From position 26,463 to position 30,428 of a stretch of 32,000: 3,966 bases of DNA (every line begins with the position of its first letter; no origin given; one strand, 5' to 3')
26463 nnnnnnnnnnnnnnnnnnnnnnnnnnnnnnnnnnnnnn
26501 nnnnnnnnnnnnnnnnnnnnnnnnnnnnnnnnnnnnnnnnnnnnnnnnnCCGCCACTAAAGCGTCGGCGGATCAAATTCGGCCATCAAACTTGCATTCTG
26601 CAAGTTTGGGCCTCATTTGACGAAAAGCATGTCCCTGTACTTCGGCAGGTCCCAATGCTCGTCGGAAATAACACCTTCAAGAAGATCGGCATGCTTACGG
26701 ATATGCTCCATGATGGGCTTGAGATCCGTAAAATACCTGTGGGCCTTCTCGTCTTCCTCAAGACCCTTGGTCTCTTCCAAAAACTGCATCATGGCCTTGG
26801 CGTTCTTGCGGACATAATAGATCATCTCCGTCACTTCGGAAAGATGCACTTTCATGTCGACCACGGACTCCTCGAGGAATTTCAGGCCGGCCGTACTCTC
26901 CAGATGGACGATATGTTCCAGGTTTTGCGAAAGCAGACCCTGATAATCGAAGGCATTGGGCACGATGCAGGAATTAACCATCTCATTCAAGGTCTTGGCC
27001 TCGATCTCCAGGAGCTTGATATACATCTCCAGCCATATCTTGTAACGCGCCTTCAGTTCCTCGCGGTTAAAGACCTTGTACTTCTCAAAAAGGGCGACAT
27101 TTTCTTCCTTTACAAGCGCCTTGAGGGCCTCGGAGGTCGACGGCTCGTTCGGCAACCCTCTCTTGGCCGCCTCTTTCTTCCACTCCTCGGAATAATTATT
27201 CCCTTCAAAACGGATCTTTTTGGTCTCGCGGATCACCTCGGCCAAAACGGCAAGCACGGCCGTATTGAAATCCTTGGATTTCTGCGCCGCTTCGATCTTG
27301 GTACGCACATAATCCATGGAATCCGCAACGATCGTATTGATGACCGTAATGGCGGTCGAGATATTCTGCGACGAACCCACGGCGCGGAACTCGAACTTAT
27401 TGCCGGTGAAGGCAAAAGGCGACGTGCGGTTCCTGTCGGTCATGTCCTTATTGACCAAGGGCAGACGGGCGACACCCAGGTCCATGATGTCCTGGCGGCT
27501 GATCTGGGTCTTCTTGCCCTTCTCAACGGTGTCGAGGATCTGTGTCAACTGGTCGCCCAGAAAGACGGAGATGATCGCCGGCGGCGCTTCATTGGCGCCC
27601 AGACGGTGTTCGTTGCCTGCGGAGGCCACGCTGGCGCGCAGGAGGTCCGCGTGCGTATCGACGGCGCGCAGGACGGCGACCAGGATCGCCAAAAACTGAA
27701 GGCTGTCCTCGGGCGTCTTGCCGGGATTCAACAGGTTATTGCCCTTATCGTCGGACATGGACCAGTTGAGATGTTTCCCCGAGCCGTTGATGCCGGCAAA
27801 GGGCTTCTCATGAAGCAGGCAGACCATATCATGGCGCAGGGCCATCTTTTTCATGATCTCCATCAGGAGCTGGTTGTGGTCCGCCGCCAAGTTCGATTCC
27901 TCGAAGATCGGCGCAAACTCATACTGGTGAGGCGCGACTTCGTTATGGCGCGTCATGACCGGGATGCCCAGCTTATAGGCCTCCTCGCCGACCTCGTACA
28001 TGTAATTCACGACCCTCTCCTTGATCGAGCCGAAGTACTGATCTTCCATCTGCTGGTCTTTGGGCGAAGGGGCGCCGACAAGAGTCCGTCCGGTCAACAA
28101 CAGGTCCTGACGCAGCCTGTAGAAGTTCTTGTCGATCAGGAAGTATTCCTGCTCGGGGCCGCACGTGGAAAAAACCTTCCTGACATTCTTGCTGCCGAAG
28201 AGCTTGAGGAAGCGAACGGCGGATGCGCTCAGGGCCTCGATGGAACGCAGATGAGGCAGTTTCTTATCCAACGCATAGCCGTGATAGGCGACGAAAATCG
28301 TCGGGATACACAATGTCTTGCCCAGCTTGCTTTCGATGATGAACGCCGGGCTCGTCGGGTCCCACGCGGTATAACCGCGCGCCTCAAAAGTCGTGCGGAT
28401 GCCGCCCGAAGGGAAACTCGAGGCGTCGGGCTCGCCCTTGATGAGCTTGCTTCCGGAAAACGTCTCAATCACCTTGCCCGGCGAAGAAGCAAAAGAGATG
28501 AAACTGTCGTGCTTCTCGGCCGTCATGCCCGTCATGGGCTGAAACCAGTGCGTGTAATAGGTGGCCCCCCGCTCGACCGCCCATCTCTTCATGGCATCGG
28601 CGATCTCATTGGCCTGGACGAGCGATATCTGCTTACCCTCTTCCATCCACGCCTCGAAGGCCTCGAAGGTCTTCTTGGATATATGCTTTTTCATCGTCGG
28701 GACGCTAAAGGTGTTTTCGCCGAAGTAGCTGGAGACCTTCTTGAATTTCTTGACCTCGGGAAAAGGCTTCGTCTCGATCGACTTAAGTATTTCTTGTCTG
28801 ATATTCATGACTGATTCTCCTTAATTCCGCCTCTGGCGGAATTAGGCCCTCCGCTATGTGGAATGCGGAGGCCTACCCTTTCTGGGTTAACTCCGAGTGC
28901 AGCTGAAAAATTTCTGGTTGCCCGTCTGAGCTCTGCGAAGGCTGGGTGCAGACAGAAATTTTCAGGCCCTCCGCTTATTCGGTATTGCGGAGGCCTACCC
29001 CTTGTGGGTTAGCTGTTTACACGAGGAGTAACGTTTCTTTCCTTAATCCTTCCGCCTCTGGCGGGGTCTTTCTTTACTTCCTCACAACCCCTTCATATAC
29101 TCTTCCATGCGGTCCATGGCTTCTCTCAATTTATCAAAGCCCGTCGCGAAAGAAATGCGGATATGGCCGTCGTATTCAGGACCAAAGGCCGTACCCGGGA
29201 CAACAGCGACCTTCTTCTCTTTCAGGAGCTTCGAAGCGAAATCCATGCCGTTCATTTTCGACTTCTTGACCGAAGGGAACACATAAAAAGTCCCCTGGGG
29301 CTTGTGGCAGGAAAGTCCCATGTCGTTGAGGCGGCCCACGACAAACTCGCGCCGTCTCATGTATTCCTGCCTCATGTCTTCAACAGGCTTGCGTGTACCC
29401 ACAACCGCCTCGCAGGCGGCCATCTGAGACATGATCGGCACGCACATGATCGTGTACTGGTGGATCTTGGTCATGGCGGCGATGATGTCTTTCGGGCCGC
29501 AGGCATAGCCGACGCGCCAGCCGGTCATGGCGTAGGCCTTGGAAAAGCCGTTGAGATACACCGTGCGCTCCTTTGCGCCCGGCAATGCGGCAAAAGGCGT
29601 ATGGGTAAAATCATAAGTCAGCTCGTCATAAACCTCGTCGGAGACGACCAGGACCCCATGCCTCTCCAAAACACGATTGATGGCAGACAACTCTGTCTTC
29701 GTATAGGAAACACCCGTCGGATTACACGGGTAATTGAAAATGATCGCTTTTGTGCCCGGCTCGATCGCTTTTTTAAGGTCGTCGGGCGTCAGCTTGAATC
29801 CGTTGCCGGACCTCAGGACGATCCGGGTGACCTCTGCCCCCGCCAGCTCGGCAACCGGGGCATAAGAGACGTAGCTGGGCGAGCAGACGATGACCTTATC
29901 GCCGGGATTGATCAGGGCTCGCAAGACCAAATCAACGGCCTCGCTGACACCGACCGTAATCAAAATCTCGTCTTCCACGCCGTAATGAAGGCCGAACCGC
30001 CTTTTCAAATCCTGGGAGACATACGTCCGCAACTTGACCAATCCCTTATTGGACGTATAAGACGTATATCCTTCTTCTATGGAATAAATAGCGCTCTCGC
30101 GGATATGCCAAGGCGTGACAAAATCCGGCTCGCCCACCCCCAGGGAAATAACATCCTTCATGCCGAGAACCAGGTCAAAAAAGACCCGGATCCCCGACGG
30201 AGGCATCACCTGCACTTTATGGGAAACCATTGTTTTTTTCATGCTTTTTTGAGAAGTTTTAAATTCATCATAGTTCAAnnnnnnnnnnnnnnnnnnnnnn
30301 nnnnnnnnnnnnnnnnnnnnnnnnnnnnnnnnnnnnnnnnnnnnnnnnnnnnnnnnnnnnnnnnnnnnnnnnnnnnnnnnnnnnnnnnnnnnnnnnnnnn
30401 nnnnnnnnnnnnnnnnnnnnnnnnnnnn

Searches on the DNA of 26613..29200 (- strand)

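Call 4: search_rna_families(source=window, start=28700, end=29200, threshold=evalue, max_evalue=10, show_alignments=3)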
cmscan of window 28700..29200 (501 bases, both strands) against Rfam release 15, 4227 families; matches with E-value up to 10: 3.
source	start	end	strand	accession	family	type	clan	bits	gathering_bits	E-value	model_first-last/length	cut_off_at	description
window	28780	28850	+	RF02048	STnc30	Gene; sRNA;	-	15.4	120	7.2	1-132/132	no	Salmonella enterica conserved region STnc30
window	28948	29046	+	RF02680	PreQ1-III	Cis-reg; riboswitch;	-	14.5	63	2.5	1-102/102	no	PreQ1-III (pre queuosine) riboswitch aptamer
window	28909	28959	+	RF03394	mir-2574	Gene; miRNA;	-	14.1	90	8.3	1-68/68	no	mir-2574 microRNA precursor family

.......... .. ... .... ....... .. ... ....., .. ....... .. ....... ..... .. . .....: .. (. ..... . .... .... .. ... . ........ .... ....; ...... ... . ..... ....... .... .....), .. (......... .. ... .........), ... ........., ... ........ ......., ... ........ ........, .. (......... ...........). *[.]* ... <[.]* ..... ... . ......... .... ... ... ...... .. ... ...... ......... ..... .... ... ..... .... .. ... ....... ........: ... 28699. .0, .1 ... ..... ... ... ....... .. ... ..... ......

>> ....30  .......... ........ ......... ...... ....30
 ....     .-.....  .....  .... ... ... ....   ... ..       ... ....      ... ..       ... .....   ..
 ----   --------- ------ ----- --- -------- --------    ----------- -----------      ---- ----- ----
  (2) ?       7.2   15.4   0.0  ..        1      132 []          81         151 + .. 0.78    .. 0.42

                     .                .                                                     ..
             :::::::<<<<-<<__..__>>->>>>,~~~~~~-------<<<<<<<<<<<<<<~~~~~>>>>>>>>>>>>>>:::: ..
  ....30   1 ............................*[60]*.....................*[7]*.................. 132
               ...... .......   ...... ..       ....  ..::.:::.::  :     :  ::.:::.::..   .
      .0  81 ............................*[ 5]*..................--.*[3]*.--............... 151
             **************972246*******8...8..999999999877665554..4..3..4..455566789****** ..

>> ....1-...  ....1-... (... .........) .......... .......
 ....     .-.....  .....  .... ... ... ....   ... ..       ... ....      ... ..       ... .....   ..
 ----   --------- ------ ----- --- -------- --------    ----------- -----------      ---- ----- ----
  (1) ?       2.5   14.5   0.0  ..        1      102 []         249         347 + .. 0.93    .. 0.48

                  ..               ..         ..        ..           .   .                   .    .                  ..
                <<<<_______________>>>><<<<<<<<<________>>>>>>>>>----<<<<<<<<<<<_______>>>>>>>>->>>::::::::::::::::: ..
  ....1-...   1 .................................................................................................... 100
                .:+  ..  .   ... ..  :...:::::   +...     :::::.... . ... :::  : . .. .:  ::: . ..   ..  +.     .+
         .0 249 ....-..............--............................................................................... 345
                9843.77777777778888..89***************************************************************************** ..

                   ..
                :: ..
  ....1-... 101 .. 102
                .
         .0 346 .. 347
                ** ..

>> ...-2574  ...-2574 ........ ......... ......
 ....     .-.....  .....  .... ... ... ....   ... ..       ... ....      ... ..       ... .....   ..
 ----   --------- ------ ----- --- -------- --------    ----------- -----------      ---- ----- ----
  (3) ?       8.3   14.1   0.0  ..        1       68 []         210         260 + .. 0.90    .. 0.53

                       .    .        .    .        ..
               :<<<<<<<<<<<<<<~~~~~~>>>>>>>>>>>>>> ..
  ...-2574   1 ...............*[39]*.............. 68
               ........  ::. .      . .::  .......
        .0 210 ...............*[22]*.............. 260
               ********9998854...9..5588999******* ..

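Call 54: search_rna_families(sources=[L006, L009, L011, L013, L015, L017, L018, L019, L035, L036, L042, L047, L050, L051], threshold=gathering)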
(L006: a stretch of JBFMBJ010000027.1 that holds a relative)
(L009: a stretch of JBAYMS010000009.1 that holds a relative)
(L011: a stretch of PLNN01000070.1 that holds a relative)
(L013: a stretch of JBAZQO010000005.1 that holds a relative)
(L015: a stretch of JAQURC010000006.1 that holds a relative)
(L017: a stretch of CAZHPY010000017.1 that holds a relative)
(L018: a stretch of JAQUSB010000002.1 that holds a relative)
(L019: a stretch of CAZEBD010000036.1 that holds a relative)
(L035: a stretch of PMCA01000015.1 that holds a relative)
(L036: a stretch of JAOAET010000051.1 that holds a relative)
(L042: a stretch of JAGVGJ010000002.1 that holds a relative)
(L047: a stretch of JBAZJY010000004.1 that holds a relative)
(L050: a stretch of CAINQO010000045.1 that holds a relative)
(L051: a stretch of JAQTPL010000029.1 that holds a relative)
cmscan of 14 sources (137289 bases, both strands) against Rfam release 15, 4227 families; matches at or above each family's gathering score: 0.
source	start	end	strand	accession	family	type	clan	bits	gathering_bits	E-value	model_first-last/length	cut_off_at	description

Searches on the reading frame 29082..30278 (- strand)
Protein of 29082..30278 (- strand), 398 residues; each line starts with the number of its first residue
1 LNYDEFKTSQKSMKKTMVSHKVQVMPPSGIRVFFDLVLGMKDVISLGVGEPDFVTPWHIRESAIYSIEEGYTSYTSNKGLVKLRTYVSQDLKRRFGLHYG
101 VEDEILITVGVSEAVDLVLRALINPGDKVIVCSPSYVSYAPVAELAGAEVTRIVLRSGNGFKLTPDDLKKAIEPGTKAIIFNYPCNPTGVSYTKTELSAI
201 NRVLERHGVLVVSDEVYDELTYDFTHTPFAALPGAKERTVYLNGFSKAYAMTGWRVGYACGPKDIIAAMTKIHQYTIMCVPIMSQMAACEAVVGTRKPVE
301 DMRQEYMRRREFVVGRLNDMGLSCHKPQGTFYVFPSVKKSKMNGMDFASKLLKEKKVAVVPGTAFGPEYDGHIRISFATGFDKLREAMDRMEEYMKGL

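Call 9: search_protein_families(library=pfam, proteins=[window:29082-30278:-])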
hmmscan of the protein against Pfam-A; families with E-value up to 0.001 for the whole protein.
window:29082-30278:- (398 aa): 4 families
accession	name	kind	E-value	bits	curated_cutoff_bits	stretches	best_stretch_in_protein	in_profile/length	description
PF00155.27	Aminotran_1_2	-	6.3e-70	236.6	19.7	1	41-387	1-357/361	Aminotransferase class I and II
PF01041.23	DegT_DnrJ_EryC1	-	7.8e-09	35.6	19.8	1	90-214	28-145/360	DegT/DnrJ/EryC1/StrS aminotransferase family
PF00266.25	Aminotran_5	-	3.8e-07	29.8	21.5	1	100-215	57-176/371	Aminotransferase class-V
PF01053.26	Cys_Met_Meta_PP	-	0.00015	20.9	27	1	102-216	68-175/381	Cys/Met metabolism PLP-dependent enzyme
